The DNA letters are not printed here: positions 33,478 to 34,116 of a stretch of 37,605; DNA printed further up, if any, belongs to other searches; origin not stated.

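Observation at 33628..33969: Natural single-chain tandem CsrA: two CsrA folds fused in one polypeptide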

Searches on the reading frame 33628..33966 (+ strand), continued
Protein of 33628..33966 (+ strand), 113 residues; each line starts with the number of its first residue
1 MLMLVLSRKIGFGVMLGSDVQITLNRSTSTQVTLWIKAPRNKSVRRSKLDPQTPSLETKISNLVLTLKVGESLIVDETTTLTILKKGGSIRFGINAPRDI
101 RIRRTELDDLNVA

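Call 35: find_homologous_proteins(query=A2, max_evalue=1e-10)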
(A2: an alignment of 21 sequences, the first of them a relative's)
Query A2 (21 sequences) (111 aa, profile of the alignment): 7777 proteins with E <= 1e-10 among 8000 candidates; the best 120 are listed.
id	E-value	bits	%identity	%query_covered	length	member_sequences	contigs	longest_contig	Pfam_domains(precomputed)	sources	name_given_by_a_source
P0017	2.0e-37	145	32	95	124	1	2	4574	PF02599.22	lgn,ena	-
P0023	8.9e-36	140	31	96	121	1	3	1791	PF02599.22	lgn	-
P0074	6.8e-34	134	30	95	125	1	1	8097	PF02599.22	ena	-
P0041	2.9e-33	132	30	96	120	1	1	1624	PF02599.22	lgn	-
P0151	9.4e-33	130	27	95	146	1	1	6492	PF02599.22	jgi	-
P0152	1.5e-32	130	37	96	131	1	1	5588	PF02599.22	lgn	-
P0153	1.5e-32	130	26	96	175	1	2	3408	PF02599.22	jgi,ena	-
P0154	8.7e-32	127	30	95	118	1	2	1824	PF02599.22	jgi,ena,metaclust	metaclust:\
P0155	4.2e-31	125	43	42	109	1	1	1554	PF02599.22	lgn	-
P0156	1.6e-30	123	32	95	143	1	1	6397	PF02599.22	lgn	-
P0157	2.3e-30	123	38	41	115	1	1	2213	PF02599.22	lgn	-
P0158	1.1e-29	120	26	95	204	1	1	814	PF02599.22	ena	-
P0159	1.8e-29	120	31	95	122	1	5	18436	PF02599.22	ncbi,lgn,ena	-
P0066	5.9e-29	118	37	41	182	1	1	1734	PF02599.22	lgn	-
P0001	6.4e-29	118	100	100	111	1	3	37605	PF02599.22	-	-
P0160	1.1e-28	117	-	-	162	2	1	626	PF02599.22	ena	-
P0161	1.3e-28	117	28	95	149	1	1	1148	PF02599.22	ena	-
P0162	2.5e-28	116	29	95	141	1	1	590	PF02599.22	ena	-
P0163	3.7e-28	116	25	95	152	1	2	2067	PF02599.22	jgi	jgi:carbon storage regulator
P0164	2.3e-26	110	-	-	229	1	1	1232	PF02599.22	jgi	jgi:carbon storage regulator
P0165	3.6e-26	109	24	95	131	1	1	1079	PF02599.22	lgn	-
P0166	8.7e-26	108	31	96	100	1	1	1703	PF02599.22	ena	-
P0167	1.5e-25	107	-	-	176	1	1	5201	PF02599.22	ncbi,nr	ncbi:UNVERIFIED_CONTAM: hypothetical protein GTU68_012176 [Idotea baltica]|nr:hypothetical protein [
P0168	2.1e-25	107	23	94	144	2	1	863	PF02599.22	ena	-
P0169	2.6e-25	106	-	-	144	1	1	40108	PF02599.22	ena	-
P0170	4.6e-24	102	-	-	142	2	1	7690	PF02599.22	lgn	-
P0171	1.9e-23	100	-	-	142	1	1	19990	PF02599.22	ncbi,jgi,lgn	-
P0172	1.6e-21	94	-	-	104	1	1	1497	PF02599.22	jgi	-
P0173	1.1e-17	82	-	-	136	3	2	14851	PF02599.22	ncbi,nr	ncbi:carbon storage regulator CsrA [Patescibacteria group bacterium]|nr:carbon storage regulator Csr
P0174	1.8e-17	81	38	42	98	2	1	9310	PF02599.22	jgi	jgi:carbon storage regulator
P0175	3.7e-17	80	41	41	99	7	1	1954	PF02599.22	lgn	-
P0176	1.3e-16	78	40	42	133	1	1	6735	PF02599.22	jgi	jgi:carbon storage regulator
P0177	1.5e-16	78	44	42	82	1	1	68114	PF02599.22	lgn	-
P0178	1.9e-16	78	39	41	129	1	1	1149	PF02599.22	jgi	jgi:carbon storage regulator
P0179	1.9e-16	78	44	42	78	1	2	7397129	PF02599.22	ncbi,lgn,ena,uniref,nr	ncbi:hypothetical protein V144x_51690 [Gimesia aquarii]|uniref:Translational regulator CsrA n=2 Tax=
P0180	2.1e-16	78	39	45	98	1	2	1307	PF02599.22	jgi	-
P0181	2.5e-16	77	40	42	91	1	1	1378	PF02599.22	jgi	-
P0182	2.6e-16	77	39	41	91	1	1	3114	PF02599.22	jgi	jgi:carbon storage regulator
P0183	2.7e-16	77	37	41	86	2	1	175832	PF02599.22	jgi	jgi:carbon storage regulator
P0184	3.1e-16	77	39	41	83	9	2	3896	PF02599.22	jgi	jgi:carbon storage regulator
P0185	3.2e-16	77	31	66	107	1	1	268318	PF02599.22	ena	-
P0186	3.2e-16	77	38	42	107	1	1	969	PF02599.22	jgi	jgi:carbon storage regulator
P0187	3.3e-16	77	41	41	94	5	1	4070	PF02599.22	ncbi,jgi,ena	jgi:carbon storage regulator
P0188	3.3e-16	77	38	42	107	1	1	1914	PF02599.22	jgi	jgi:carbon storage regulator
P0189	3.5e-16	77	44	42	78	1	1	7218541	PF02599.22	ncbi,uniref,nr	ncbi:hypothetical protein V202x_18290 [Gimesia aquarii]|uniref:Translational regulator CsrA n=2 Tax=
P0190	3.5e-16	77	31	52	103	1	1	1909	PF02599.22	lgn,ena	-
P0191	3.6e-16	77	39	41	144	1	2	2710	PF02599.22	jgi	jgi:carbon storage regulator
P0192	3.8e-16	77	-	-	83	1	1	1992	PF02599.22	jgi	jgi:carbon storage regulator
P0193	3.8e-16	77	35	42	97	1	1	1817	PF02599.22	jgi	jgi:carbon storage regulator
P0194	3.9e-16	77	39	41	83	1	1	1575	PF02599.22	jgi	jgi:carbon storage regulator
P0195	3.9e-16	77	39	41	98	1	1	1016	PF02599.22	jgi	jgi:carbon storage regulator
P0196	3.9e-16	77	40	42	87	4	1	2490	PF02599.22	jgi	jgi:carbon storage regulator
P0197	4.1e-16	77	42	42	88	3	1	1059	PF02599.22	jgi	jgi:carbon storage regulator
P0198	4.1e-16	77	41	41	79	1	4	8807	PF02599.22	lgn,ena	-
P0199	4.2e-16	77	30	66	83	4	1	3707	PF02599.22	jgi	jgi:carbon storage regulator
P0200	4.4e-16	77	41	41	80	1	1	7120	PF02599.22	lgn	-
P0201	4.4e-16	77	40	46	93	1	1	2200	PF02599.22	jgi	jgi:carbon storage regulator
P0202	4.5e-16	77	39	41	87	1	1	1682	PF02599.22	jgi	jgi:carbon storage regulator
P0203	4.6e-16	77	30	65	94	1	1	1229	PF02599.22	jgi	-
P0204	4.9e-16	77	40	42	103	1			PF02599.22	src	-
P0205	5.0e-16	77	41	41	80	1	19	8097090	PF02599.22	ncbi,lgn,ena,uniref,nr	ncbi:hypothetical protein V6x_06110 [Gimesia chilikensis]|uniref:Translational regulator CsrA n=2 Ta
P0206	5.1e-16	76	41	41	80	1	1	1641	PF02599.22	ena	-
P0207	5.1e-16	76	41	41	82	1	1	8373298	PF02599.22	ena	-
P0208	5.1e-16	76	41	41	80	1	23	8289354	PF02599.22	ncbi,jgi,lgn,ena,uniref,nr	ncbi:hypothetical protein HG66A1_06190 [Gimesia chilikensis]|jgi:carbon storage regulator|uniref:Tra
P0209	5.2e-16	76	39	41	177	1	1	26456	PF02599.22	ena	-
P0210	5.3e-16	76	37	46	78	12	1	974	PF02599.22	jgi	-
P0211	5.3e-16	76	39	41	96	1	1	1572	PF02599.22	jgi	jgi:carbon storage regulator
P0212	5.4e-16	76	37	41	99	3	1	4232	PF02599.22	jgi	jgi:carbon storage regulator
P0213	5.5e-16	76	46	41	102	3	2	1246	PF02599.22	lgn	-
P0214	5.6e-16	76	41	41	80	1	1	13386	PF02599.22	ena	-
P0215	5.7e-16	76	43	41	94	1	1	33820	PF02599.22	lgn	-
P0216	6.0e-16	76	32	59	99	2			PF02599.22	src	-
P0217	6.1e-16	76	40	42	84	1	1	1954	PF02599.22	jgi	jgi:carbon storage regulator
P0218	6.2e-16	76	33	51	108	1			PF02599.22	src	-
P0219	6.4e-16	76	35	45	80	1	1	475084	PF02599.22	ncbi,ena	-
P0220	6.6e-16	76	39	41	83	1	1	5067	PF02599.22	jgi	-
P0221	6.9e-16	76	31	60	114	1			PF02599.22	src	-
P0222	7.1e-16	76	28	67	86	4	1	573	PF02599.22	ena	-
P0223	7.1e-16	76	39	41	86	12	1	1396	PF02599.22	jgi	jgi:carbon storage regulator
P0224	7.2e-16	76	35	42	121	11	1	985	PF02599.22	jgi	jgi:carbon storage regulator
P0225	7.6e-16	76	39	41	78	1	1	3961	PF02599.22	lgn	-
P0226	7.6e-16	76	33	55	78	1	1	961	PF02599.22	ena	-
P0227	7.7e-16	76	30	61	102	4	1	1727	PF02599.22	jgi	jgi:carbon storage regulator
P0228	7.8e-16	76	37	41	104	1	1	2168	PF02599.22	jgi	-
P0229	8.0e-16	76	36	49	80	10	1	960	PF02599.22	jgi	jgi:carbon storage regulator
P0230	8.0e-16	76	39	41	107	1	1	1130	PF02599.22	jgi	jgi:carbon storage regulator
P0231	8.1e-16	76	37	41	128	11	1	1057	PF02599.22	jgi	jgi:carbon storage regulator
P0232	8.7e-16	76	37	41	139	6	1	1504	PF02599.22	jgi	jgi:carbon storage regulator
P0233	9.1e-16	76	39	41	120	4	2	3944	PF02599.22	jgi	jgi:carbon storage regulator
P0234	9.2e-16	76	37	41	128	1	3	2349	PF02599.22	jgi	jgi:carbon storage regulator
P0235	9.3e-16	76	37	41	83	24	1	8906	PF02599.22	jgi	jgi:carbon storage regulator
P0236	9.5e-16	76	37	41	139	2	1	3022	PF02599.22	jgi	jgi:carbon storage regulator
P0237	9.6e-16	76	38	42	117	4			PF02599.22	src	-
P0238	9.7e-16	76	39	41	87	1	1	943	PF02599.22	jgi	jgi:carbon storage regulator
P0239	9.7e-16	76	39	41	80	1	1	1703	PF02599.22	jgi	jgi:carbon storage regulator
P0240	9.8e-16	76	-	-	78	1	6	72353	PF02599.22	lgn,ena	-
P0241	1.0e-15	76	32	64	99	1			PF02599.22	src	-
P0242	1.0e-15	75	37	41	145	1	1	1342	PF02599.22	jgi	jgi:carbon storage regulator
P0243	1.1e-15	75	39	41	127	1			PF02599.22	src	-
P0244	1.1e-15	75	-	-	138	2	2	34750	PF02599.22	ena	-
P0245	1.1e-15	75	38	42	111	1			PF02599.22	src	-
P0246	1.1e-15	75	-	-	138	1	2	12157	PF02599.22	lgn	-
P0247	1.2e-15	75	-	-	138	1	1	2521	PF02599.22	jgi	jgi:carbon storage regulator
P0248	1.2e-15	75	38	42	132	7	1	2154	PF02599.22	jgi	jgi:carbon storage regulator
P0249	1.2e-15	75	31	51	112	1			PF02599.22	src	-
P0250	1.2e-15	75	39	41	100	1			PF02599.22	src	-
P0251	1.2e-15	75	-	-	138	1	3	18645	PF02599.22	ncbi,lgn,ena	-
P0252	1.3e-15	75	37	41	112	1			PF02599.22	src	-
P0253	1.3e-15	75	31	66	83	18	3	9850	PF02599.22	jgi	jgi:carbon storage regulator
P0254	1.3e-15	75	35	42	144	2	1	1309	PF02599.22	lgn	-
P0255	1.3e-15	75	36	47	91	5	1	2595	PF02599.22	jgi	jgi:carbon storage regulator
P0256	1.3e-15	75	31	54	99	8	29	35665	PF02599.22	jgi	jgi:carbon storage regulator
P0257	1.3e-15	75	37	41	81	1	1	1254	PF02599.22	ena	-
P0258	1.3e-15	75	27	66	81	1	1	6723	PF02599.22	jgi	jgi:carbon storage regulator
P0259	1.4e-15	75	37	41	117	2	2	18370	PF02599.22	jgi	jgi:carbon storage regulator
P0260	1.4e-15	75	37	41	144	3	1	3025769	PF02599.22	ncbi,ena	-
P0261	1.4e-15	75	33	62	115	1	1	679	PF02599.22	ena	-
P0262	1.4e-15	75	31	77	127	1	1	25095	PF02599.22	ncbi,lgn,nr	ncbi:MAG: csrA [Planctomycetaceae bacterium]|nr:csrA [Planctomycetaceae bacterium]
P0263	1.4e-15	75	37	41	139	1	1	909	PF02599.22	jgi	jgi:carbon storage regulator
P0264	1.4e-15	75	35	42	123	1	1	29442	PF02599.22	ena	-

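Call 38: find_related_loci(query=A3, collection=metagenome_contigs, flank=6000)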
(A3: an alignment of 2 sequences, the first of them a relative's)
Query A3 (111 aa) in metagenome_contigs; peptide patterns used: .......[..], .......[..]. (x = any residue, [..] = any of these).
600 stretches matched a pattern (row limit reached: there are more); 463 encode a relative of the query (tblastn E <= 1e-3); the best 80 are kept; 80 distinct loci.
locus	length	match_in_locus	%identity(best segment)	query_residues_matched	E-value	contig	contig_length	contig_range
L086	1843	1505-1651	51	1-105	8e-12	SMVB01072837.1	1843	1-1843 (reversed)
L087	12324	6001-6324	31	1-107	5e-11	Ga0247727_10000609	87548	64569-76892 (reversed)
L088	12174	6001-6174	50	1-57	8e-11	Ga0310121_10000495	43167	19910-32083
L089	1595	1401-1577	42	1-59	8e-11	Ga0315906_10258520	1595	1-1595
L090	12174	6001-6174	50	1-57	8e-11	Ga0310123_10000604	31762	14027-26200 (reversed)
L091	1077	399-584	38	1-105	2e-10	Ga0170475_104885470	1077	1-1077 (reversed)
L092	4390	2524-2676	47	1-106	4e-10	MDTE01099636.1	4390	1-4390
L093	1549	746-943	40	1-106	4e-10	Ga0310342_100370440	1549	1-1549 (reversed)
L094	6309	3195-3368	42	1-106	5e-10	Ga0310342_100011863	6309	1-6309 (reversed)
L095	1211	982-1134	51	1-108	2e-9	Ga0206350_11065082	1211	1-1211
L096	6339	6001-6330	31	1-105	2e-9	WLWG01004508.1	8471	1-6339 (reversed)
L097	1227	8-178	41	1-105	2e-9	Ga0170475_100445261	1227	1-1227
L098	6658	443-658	37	1-107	2e-9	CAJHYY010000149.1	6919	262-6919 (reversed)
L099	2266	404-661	37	1-105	3e-9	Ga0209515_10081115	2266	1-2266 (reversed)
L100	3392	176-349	43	1-105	4e-9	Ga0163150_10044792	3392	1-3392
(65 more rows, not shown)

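Call 52: search_protein_families(library=pfam, proteins=[L087:1-12324:+], max_evalue=0.001)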
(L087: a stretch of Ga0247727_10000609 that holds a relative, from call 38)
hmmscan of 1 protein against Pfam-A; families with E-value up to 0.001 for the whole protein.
L087:1-12324:+ (4108 aa): 5 families
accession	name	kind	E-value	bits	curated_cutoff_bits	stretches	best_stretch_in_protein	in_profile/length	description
PF02599.21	CsrA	-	1.2e-64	214.5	27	4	2060-2111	1-52/53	Global regulator protein family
PF02879.22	PGM_PMM_II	-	1.7e-17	64.3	29.3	1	422-515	12-99/103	Phosphoglucomutase/phosphomannomutase, alpha/beta/alpha domain II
PF02880.22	PGM_PMM_III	-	1.5e-08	35.2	20.7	1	574-702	22-115/115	Phosphoglucomutase/phosphomannomutase, alpha/beta/alpha domain III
PF01182.26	Glucosamine_iso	-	1.8e-06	28.5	27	1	3782-3976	45-213/225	Glucosamine-6-phosphate isomerases/6-phosphogluconolactonase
PF02878.22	PGM_PMM_I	-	1.7e-05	25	22.5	0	207-356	37-133/138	Phosphoglucomutase/phosphomannomutase, alpha/beta/alpha domain I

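Call 57: list_cluster_members(proteins=[P0003, P0004, P0006, P0009, P0014, P0159, P0171, P0005, P0010, P0024])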
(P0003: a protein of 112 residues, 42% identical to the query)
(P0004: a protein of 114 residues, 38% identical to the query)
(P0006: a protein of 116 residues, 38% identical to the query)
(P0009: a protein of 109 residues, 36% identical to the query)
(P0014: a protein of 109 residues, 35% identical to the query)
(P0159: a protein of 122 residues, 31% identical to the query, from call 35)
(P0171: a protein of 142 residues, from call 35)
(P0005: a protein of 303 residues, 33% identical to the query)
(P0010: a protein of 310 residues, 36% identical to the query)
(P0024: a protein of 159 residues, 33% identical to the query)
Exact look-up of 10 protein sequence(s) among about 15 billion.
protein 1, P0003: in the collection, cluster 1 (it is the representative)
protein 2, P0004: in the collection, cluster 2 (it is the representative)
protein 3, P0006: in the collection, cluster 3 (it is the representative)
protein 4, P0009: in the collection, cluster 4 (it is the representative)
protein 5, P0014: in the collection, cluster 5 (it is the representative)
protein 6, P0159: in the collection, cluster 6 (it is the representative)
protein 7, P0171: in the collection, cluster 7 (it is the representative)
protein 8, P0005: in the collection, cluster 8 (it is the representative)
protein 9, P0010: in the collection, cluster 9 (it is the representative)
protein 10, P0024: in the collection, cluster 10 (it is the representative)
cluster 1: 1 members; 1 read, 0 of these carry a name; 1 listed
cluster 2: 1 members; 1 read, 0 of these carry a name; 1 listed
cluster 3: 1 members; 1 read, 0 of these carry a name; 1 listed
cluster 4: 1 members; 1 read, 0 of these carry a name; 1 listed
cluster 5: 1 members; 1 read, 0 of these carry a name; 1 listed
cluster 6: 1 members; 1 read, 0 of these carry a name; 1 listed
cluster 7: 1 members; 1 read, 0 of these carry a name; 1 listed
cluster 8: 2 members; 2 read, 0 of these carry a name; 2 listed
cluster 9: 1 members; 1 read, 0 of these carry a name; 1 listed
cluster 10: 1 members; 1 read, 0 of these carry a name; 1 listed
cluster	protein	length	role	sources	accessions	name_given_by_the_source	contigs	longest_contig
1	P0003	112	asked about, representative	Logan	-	-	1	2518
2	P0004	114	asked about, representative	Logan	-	-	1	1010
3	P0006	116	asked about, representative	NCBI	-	-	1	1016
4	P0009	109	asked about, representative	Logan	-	-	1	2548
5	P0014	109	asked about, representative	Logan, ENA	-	-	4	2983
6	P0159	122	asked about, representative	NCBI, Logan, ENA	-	-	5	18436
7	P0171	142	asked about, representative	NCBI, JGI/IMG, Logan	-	-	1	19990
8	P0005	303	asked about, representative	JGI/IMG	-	-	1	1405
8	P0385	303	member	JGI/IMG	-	-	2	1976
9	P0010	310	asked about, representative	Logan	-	-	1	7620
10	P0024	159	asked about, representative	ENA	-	-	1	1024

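Call 58: find_encoding_contigs(protein=P0169, flank=6000, max_places=2)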
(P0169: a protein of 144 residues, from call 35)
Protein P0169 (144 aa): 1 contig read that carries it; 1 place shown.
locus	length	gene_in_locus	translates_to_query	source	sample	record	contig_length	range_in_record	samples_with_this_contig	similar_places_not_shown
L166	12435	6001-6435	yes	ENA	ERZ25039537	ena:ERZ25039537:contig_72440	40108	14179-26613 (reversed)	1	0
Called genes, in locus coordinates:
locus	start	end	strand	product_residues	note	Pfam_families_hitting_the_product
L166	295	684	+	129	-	PF00722:Glyco_hydro_16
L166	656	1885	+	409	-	PF07745:Glyco_hydro_53, PF01120:Alpha_L_fucos (faint)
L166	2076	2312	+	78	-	-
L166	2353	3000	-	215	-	PF04616:Glyco_hydro_43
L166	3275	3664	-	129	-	PF00561:Abhydrolase_1 (weak), PF00326:Peptidase_S9 (weak)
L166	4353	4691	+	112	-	-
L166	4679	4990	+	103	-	-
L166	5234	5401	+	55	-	PF02810:SEC-C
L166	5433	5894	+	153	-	-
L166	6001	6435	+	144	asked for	PF02599:CsrA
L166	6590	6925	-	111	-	PF00216:Bac_DNA_binding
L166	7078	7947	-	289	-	PF00795:CN_hydrolase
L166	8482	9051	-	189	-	PF01120:Alpha_L_fucos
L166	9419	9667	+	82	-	PF00817:IMS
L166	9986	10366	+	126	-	-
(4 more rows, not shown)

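Call 59: find_encoding_contigs(protein=P0159, flank=6000, max_places=2)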
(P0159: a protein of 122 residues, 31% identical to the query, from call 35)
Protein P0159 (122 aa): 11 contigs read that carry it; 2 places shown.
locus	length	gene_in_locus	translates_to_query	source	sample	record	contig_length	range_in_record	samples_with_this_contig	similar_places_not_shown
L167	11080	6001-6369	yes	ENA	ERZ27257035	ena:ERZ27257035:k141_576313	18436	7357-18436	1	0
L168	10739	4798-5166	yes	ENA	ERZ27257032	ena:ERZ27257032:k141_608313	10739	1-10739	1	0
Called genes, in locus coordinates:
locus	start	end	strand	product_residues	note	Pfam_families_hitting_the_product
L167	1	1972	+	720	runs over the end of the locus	PF00801:PKD (weak), PF18911:PKD_4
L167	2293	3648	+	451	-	PF13393:tRNA-synt_His, PF00587:tRNA-synt_2b, PF03129:HGTP_anticodon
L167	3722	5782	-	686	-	PF02518:HATPase_c, PF00204:DNA_gyraseB, PF01751:Toprim, PF00986:DNA_gyraseB_C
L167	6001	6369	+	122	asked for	PF02599:CsrA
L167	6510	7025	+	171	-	PF03449:GreA_GreB_N, PF01272:GreA_GreB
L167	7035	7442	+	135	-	-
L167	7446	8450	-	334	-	PF06144:DNA_pol3_delta (weak), PF21694:DNA_pol3_delta_C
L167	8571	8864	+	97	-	-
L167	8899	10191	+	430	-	PF00963:Cohesin (weak), PF00041:fn3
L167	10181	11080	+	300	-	?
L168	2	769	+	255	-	?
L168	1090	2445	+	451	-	PF13393:tRNA-synt_His, PF00587:tRNA-synt_2b, PF03129:HGTP_anticodon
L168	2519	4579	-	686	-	PF02518:HATPase_c, PF00204:DNA_gyraseB, PF01751:Toprim, PF00986:DNA_gyraseB_C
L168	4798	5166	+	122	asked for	PF02599:CsrA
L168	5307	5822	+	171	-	PF03449:GreA_GreB_N, PF01272:GreA_GreB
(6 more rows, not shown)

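Call 60: find_encoding_contigs(protein=P0171, flank=6000, max_places=2)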
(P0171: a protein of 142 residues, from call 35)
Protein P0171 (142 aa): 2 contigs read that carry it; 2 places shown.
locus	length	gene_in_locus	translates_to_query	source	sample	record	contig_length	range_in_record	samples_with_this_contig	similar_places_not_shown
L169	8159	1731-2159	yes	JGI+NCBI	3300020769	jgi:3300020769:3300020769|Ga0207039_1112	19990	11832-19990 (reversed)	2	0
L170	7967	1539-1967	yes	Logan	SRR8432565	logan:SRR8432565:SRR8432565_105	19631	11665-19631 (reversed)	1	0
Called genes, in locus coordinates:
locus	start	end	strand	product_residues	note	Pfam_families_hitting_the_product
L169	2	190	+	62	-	?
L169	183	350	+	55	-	-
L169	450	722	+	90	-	PF08681:TacA1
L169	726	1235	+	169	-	PF13673:Acetyltransf_10 (weak), PF00583:Acetyltransf_1 (weak), PF13508:Acetyltransf_7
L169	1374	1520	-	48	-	-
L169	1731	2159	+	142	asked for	PF02599:CsrA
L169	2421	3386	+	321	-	-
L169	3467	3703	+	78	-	PF04014:MazE_antitoxin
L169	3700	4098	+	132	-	PF01850:PIN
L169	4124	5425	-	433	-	PF13393:tRNA-synt_His, PF00152:tRNA-synt_2 (faint), PF00587:tRNA-synt_2b (weak)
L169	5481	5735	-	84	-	PF06769:YoeB_toxin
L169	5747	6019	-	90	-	PF02604:PhdYeFM_antitox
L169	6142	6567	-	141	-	PF00383:dCMP_cyt_deam_1, PF14437:MafB19-deam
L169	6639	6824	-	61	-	-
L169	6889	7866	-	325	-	PF01636:APH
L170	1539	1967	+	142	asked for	PF02599:CsrA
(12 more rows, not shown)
